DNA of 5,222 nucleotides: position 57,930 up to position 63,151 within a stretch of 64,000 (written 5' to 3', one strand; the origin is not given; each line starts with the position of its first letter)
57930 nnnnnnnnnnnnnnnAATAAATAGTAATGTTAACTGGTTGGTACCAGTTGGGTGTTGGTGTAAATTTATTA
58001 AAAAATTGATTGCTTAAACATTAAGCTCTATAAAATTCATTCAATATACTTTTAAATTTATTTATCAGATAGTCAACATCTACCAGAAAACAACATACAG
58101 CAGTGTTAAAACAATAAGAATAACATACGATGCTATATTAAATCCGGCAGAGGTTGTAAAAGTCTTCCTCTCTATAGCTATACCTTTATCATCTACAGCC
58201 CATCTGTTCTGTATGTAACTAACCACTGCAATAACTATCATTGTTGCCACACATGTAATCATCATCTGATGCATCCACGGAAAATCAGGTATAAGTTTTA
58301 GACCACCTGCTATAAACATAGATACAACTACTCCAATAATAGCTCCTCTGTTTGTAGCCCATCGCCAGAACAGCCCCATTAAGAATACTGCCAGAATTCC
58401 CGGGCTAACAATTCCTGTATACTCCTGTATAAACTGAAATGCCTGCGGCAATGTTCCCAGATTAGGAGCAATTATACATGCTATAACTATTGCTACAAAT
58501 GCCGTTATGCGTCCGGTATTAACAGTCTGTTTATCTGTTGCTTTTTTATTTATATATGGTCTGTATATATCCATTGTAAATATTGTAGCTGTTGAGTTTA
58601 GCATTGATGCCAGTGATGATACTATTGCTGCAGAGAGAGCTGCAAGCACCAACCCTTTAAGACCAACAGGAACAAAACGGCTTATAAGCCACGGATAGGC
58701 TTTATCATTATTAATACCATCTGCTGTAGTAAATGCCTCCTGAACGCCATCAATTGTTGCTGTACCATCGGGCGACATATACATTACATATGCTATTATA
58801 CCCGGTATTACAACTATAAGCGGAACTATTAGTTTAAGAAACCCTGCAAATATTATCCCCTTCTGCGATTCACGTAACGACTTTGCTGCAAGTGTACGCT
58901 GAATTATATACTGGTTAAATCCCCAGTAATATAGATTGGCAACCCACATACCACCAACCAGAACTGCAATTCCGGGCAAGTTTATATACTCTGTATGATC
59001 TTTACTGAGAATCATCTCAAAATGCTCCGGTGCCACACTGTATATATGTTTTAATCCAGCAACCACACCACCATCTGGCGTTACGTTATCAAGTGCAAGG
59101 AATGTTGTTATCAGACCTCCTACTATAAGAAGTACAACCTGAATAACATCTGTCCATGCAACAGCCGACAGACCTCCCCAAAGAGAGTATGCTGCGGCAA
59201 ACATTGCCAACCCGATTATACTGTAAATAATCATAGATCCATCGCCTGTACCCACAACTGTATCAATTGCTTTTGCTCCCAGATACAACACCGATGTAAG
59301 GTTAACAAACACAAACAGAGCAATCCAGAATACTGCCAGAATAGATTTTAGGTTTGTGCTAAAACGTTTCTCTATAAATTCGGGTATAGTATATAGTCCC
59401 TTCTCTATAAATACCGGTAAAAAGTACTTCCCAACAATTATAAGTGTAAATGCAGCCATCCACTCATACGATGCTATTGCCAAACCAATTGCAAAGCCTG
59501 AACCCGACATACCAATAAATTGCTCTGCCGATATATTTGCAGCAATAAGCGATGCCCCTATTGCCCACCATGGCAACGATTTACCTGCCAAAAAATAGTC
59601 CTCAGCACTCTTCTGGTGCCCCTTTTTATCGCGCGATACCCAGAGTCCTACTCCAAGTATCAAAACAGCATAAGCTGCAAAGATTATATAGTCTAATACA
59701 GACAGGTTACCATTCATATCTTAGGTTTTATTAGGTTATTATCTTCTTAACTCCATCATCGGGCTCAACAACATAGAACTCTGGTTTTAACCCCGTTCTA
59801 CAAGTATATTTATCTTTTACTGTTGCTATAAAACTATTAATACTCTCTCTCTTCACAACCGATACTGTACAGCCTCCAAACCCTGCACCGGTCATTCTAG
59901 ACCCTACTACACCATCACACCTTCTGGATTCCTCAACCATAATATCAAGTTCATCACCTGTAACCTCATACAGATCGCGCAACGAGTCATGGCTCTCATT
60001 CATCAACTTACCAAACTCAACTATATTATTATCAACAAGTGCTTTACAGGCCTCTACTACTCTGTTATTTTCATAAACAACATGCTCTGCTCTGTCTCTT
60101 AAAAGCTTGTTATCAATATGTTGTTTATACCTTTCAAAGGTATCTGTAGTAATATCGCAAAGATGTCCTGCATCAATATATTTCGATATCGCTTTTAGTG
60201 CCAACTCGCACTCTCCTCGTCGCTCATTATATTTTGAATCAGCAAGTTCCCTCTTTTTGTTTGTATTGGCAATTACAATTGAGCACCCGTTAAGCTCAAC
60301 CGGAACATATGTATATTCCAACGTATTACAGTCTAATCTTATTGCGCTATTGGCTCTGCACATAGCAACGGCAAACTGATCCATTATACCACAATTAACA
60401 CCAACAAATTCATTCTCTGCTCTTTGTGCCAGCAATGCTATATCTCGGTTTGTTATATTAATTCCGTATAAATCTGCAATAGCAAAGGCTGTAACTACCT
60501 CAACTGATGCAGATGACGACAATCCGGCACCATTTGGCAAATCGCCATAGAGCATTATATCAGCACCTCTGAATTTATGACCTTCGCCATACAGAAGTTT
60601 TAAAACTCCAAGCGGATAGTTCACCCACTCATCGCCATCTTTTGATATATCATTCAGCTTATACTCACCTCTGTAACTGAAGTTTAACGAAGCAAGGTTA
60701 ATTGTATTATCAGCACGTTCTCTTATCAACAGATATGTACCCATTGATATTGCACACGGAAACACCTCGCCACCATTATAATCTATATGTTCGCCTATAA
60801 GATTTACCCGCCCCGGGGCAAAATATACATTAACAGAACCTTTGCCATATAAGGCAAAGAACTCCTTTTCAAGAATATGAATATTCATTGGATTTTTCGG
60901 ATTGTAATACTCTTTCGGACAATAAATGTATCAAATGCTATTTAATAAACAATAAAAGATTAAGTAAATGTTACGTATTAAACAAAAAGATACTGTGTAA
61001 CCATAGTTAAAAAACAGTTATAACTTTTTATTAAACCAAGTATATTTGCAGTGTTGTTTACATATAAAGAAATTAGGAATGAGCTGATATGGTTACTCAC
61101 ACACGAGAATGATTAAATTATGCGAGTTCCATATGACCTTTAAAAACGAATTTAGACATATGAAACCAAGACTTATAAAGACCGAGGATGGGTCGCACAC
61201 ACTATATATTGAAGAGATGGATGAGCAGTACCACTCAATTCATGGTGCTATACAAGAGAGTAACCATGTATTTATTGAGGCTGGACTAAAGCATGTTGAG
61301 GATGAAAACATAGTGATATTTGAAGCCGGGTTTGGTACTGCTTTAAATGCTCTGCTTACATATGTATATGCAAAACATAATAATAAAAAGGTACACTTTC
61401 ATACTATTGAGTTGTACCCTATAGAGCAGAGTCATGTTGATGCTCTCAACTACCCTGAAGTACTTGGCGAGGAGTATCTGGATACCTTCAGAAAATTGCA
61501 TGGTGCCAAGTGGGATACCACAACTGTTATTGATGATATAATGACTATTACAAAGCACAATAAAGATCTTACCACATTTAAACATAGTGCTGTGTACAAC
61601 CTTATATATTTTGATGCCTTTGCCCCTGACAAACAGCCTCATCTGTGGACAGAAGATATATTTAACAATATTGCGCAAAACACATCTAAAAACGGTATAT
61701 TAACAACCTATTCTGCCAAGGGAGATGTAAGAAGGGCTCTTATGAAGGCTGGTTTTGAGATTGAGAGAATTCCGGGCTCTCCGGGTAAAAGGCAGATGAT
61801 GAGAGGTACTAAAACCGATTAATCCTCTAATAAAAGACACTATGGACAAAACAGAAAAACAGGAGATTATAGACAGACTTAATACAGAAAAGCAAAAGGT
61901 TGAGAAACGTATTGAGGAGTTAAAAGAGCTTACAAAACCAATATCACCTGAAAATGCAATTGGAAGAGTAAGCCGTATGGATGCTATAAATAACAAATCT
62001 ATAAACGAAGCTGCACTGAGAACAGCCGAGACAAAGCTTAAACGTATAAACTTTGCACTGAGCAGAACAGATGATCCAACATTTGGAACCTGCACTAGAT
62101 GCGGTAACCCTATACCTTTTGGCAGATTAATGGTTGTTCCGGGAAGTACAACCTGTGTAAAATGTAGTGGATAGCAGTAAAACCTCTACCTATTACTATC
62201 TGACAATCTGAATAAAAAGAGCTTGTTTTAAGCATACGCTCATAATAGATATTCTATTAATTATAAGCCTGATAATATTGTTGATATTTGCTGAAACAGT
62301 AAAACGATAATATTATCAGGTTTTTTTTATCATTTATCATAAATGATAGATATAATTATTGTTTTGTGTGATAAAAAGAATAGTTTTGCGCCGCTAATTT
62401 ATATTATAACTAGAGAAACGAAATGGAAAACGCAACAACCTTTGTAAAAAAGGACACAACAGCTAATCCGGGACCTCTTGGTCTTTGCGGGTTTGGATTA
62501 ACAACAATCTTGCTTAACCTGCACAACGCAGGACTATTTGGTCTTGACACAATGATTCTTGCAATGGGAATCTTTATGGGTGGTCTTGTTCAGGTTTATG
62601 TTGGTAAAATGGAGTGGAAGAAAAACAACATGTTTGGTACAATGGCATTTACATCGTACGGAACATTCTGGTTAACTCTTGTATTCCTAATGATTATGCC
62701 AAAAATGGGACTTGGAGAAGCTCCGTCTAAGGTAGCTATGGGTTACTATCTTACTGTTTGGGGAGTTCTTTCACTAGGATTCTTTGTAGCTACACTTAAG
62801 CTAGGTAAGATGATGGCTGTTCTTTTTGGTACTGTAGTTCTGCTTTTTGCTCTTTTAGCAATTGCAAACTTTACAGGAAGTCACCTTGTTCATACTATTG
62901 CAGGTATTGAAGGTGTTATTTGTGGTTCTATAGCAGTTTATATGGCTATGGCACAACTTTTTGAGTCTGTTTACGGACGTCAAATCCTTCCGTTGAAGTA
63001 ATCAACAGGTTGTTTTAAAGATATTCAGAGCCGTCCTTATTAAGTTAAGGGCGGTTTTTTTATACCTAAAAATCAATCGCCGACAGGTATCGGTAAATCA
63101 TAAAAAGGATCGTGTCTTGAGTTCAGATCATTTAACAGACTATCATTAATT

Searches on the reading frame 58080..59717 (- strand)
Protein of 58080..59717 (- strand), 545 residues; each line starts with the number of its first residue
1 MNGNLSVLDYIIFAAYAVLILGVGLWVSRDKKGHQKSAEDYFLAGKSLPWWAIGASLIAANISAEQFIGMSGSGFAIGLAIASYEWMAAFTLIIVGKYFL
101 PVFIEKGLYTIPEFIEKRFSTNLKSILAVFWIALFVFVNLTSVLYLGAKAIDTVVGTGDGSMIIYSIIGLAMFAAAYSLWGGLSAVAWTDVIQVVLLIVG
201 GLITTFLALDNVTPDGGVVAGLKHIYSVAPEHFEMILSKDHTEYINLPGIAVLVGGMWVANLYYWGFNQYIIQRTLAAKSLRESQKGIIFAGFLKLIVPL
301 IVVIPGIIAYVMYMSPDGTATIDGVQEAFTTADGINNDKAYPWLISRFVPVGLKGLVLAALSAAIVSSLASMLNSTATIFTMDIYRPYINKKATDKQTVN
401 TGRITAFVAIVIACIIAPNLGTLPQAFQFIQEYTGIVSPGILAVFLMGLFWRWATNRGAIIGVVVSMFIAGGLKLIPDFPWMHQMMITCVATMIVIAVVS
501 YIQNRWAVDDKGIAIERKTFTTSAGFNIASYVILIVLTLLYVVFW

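Call 83: search_protein_families(library=pfam, proteins=[window:58080-59717:-], max_evalue=0.001)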
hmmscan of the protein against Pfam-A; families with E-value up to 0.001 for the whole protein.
window:58080-59717:- (545 aa): 1 family
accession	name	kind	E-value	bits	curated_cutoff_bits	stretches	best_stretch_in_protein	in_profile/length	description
PF00474.23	SSF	-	1.1e-69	235.7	22.8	1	41-465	1-405/406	Sodium:solute symporter family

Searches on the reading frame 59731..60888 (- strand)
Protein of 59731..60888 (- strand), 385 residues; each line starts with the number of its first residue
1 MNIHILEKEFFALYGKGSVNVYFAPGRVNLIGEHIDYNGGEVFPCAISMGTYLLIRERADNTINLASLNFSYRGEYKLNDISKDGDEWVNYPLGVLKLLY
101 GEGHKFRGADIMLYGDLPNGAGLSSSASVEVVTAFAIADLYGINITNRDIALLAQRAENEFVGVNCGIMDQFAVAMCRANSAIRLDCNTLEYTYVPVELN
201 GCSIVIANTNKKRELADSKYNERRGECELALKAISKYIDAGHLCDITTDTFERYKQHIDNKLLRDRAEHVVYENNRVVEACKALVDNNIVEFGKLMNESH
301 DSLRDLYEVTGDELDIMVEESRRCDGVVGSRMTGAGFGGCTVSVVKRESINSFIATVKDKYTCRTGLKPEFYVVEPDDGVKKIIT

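Call 83: search_protein_families(library=pfam, proteins=[window:59731-60888:-], max_evalue=0.001)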
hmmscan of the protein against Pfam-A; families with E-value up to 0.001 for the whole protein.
window:59731-60888:- (385 aa): 3 families
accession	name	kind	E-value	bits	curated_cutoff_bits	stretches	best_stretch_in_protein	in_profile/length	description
PF00288.32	GHMP_kinases_N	-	2.3e-21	76.2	22.3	1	90-176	1-85/87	GHMP kinases N terminal domain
PF10509.15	GalKase_gal_bdg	-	9.8e-21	73.5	23.1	1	8-56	1-48/49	Galactokinase galactose-binding signature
PF08544.19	GHMP_kinases_C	-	3e-11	44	21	1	282-360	3-82/85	GHMP kinases C terminal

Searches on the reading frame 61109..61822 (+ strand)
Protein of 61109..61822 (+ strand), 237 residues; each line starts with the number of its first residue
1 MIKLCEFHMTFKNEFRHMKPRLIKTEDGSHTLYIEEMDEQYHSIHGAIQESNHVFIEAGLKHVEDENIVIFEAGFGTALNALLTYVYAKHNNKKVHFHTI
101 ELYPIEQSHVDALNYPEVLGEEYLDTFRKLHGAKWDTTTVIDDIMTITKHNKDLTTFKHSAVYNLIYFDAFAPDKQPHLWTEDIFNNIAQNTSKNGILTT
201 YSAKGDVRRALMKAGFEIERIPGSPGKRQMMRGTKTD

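Call 83: search_protein_families(library=pfam, proteins=[window:61109-61822:+], max_evalue=0.001)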
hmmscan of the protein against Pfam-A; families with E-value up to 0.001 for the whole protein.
window:61109-61822:+ (237 aa): 1 family
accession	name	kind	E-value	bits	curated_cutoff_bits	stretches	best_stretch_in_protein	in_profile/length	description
PF05430.17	Methyltransf_30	-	1.4e-24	86.9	22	1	152-235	42-123/124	S-adenosyl-L-methionine-dependent methyltransferase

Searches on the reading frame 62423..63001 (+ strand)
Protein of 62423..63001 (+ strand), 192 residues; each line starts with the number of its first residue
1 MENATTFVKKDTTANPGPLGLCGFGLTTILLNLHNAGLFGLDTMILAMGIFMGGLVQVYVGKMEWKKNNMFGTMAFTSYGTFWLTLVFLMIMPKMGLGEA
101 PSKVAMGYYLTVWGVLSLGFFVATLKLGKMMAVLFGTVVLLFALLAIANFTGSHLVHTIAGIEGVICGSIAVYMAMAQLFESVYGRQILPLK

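Call 83: search_protein_families(library=pfam, proteins=[window:62423-63001:+], max_evalue=0.001)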
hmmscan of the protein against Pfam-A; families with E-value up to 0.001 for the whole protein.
window:62423-63001:+ (192 aa): 1 family
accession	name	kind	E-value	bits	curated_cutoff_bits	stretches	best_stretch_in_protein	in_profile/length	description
PF01184.24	Gpr1_Fun34_YaaH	-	1.1e-36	126.9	25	1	8-181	12-192/207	GPR1/FUN34/yaaH family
